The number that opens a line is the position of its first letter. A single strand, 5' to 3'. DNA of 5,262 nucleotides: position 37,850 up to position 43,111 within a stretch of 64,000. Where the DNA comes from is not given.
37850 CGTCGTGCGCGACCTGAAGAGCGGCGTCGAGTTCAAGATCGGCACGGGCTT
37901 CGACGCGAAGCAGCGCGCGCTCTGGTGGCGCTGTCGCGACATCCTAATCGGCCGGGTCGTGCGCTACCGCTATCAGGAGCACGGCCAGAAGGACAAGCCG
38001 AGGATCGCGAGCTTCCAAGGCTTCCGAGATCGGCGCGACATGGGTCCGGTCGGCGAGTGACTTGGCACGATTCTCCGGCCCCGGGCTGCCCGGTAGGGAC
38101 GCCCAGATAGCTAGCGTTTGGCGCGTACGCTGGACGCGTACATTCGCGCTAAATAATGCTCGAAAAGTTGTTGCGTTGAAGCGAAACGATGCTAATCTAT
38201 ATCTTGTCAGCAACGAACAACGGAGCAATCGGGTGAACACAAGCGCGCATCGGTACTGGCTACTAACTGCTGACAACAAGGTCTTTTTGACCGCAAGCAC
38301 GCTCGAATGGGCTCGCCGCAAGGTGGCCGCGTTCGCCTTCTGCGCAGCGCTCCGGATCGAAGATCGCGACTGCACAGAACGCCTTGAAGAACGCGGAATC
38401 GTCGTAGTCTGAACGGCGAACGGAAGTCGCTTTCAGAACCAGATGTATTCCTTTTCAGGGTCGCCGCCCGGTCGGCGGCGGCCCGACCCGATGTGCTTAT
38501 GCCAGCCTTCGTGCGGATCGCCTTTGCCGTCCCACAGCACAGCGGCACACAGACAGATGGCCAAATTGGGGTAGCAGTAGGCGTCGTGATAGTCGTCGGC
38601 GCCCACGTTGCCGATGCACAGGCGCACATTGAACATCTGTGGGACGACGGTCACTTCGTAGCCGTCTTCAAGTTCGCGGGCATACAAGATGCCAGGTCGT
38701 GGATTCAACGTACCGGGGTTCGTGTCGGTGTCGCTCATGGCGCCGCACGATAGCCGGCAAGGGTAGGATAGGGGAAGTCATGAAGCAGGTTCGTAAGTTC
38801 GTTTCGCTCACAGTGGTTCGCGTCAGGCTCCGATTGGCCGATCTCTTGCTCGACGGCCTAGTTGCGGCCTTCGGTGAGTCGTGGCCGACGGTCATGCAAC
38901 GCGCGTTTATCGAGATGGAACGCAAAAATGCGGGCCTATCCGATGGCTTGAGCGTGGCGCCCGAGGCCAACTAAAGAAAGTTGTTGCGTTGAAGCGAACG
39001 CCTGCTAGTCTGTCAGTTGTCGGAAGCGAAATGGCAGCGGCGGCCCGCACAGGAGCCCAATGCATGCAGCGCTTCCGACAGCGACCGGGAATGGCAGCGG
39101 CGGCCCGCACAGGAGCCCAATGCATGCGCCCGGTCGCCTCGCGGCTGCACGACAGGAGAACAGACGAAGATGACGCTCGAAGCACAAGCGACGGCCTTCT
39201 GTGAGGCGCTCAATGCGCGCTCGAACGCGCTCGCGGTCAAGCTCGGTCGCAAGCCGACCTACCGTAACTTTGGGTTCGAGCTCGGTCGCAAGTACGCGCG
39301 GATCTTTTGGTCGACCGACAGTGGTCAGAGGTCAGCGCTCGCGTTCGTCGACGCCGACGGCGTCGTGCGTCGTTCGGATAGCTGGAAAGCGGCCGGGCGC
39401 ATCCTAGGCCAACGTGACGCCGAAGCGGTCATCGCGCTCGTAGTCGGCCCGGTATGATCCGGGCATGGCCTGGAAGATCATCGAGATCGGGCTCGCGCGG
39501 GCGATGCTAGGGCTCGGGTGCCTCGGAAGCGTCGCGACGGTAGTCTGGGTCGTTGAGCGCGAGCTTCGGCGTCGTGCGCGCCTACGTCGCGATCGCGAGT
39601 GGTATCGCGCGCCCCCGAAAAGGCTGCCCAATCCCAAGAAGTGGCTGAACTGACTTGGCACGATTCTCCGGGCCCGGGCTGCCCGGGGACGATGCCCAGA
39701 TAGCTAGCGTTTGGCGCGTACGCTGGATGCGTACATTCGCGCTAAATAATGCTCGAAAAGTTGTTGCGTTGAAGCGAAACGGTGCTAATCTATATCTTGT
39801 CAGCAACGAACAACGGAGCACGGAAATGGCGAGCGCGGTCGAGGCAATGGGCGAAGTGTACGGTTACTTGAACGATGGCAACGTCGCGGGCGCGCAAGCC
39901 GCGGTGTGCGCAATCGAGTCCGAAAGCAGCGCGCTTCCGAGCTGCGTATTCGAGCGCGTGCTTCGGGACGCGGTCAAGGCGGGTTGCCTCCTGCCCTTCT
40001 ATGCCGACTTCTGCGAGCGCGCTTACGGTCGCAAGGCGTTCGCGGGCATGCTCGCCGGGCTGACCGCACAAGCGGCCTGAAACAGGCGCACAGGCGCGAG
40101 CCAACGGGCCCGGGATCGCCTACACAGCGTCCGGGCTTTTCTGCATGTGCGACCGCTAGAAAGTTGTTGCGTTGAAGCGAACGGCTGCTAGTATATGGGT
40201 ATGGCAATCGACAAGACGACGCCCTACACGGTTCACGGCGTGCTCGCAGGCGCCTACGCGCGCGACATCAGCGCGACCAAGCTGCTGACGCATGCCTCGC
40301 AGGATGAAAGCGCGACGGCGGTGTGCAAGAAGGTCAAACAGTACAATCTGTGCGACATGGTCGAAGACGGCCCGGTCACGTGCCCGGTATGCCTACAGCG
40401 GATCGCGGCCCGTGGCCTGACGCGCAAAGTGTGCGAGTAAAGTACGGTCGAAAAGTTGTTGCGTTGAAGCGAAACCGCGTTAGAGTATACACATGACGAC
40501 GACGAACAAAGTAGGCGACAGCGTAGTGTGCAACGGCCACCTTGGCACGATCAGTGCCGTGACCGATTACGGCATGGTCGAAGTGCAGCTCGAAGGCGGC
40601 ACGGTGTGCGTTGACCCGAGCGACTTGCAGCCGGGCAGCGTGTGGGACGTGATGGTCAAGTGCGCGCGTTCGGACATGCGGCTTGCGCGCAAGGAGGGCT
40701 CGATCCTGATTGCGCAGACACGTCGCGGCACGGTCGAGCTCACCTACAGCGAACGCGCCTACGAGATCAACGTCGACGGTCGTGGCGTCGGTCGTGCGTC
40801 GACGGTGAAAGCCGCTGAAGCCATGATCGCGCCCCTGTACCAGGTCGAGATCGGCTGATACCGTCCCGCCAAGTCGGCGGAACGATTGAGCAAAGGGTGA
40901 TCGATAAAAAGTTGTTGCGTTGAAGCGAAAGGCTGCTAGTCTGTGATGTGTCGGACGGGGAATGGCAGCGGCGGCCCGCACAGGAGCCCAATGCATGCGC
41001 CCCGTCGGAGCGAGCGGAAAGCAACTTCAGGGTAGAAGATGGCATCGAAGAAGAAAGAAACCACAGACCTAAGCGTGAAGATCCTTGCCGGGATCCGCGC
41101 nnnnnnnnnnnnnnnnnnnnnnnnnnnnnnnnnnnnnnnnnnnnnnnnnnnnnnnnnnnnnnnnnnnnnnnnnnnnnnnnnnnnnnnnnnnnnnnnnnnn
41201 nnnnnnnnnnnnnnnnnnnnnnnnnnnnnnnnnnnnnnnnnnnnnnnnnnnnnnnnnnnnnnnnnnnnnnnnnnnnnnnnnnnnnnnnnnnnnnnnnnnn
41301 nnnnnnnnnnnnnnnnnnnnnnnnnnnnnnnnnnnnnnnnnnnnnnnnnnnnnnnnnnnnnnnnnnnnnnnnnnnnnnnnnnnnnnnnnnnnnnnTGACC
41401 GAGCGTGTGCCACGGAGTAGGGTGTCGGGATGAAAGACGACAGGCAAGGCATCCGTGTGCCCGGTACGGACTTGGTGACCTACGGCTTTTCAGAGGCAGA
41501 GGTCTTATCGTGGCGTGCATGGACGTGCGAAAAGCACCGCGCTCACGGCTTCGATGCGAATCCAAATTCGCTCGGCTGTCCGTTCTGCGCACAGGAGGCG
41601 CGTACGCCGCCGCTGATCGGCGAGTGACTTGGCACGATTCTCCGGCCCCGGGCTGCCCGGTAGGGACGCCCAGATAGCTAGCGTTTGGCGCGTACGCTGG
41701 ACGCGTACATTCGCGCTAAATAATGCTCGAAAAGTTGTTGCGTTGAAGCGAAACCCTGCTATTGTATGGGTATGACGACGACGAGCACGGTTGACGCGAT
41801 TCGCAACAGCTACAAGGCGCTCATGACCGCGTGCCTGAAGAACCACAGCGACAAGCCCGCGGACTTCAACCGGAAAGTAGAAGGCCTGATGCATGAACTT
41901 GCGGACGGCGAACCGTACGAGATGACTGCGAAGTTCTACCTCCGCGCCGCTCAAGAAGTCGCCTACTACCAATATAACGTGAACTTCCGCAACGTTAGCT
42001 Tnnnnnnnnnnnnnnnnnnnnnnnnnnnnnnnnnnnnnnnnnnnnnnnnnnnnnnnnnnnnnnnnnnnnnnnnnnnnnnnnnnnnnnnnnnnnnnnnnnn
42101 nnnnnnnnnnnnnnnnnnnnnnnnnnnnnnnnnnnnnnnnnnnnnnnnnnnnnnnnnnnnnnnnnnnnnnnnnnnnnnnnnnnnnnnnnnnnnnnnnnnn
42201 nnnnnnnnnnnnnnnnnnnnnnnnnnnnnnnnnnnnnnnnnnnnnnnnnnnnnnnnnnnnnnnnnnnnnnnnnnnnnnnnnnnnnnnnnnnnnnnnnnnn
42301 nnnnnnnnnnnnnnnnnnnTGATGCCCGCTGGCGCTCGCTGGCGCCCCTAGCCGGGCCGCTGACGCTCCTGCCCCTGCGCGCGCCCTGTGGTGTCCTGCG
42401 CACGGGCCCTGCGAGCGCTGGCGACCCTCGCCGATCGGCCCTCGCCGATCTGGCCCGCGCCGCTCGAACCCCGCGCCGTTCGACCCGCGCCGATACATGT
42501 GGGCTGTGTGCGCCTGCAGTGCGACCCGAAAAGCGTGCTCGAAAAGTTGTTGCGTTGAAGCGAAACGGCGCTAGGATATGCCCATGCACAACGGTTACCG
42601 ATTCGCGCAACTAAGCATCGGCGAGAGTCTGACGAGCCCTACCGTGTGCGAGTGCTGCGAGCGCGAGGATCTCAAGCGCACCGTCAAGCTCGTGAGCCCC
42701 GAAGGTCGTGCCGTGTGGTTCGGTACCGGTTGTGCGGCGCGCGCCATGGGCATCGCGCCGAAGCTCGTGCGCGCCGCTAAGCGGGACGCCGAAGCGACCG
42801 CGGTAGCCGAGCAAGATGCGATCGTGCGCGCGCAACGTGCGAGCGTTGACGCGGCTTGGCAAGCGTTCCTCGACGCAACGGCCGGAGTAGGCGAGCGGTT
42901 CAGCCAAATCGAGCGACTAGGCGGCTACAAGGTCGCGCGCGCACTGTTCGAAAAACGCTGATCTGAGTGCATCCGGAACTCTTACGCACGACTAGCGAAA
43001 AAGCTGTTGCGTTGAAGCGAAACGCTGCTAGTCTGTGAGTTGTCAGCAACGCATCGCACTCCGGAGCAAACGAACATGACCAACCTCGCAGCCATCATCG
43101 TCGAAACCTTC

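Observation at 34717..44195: Hyper-conserved ~36-nt promoter cassette repeated 13 times ahead of tiny ORFs (class I)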

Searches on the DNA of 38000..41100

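Call 81: search_rna_families(source=window, start=38000, end=41100, threshold=evalue, max_evalue=10)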
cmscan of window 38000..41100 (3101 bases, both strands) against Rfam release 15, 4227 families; matches with E-value up to 10: 4.
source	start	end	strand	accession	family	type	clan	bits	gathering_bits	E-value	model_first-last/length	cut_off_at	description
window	39353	39510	-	RF02647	Cis52_sRNA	Gene; sRNA;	-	18.1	56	1.9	1-179/179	no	Ruegeria cis52 sRNA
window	38404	38439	-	RF01843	neisseria_FSE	Cis-reg; frameshift_element;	-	16.9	50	4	1-40/40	no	neiserria ribosomal frameshift element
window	38409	38521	-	RF02069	STnc70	Gene; sRNA;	-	15.3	40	7.8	1-149/149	no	Enterobacterial sRNA STnc70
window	38293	38498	+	RF02872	SrbA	Gene; sRNA;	-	13.6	69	1.9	1-235/235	no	sRNA regulator of biofilms A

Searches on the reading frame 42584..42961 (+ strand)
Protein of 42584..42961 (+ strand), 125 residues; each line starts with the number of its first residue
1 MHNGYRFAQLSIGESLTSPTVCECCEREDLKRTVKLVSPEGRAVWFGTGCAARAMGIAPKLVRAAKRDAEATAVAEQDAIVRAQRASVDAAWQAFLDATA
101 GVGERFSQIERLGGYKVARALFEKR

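Call 51: search_protein_families(library=pfam, max_evalue=0.01, proteins=[window:42584-42961:+])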
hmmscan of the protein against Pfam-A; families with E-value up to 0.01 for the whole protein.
window:42584-42961:+ (125 aa): 0 families
